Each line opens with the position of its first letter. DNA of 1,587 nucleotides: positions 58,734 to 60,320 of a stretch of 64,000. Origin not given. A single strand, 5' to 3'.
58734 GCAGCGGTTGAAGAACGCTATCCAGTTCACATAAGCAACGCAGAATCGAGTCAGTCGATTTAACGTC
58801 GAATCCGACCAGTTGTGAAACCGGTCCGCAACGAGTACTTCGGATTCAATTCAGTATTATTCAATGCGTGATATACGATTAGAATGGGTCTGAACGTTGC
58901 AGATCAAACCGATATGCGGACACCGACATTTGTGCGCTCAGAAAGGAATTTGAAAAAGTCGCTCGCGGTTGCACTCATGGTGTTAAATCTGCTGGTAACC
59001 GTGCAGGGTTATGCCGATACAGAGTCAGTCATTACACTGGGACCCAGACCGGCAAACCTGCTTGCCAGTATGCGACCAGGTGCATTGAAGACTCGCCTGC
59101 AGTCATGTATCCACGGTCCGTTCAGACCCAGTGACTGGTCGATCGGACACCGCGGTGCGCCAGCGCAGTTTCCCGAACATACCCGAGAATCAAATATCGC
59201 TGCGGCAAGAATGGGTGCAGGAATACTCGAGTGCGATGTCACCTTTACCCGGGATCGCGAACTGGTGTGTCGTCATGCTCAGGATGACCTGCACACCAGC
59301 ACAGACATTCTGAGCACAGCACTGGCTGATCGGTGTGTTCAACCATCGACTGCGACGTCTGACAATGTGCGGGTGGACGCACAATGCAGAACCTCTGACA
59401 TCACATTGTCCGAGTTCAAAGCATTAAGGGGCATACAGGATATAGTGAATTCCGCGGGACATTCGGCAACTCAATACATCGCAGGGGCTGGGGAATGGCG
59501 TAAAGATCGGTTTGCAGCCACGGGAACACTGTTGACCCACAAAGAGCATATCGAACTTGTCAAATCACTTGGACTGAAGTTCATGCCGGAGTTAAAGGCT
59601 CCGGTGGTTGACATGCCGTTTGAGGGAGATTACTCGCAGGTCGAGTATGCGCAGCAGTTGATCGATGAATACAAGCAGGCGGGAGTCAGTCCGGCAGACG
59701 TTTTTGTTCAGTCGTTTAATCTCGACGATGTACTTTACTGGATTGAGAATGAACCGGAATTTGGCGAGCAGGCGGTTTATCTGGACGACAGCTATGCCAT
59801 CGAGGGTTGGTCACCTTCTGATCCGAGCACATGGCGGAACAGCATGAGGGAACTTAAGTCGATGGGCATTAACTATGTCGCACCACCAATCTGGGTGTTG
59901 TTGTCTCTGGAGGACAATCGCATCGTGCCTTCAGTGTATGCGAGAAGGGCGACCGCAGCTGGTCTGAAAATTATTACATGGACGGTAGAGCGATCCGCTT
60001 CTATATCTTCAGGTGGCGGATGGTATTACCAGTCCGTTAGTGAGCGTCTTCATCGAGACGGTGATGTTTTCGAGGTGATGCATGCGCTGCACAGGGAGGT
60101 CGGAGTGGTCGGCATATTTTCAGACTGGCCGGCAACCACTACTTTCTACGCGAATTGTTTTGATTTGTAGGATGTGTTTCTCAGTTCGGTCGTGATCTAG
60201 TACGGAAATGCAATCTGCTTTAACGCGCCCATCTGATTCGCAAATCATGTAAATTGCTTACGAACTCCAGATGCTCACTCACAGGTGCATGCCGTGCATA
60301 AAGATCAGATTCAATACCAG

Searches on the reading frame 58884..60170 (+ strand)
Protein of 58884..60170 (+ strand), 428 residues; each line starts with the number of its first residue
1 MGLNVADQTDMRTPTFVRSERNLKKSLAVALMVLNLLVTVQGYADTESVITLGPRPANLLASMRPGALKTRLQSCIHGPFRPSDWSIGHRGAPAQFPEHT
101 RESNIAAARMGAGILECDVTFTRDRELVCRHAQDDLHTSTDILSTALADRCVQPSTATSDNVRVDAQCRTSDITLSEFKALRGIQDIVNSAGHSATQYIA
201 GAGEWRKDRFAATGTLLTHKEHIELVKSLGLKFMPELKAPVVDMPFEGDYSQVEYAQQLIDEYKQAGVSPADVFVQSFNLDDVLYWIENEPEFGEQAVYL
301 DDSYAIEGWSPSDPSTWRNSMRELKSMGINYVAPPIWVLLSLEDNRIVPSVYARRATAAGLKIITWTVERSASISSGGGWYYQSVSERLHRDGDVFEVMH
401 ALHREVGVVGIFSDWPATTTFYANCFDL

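Call 65: search_protein_families(library=pfam, proteins=[window:58884-60170:+])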
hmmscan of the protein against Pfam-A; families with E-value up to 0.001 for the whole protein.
window:58884-60170:+ (428 aa): 1 family
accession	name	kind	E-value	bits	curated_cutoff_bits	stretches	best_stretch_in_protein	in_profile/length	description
PF03009.23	GDPD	-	1.1e-22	81.7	23.6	1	89-417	1-243/244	Glycerophosphoryl diester phosphodiesterase family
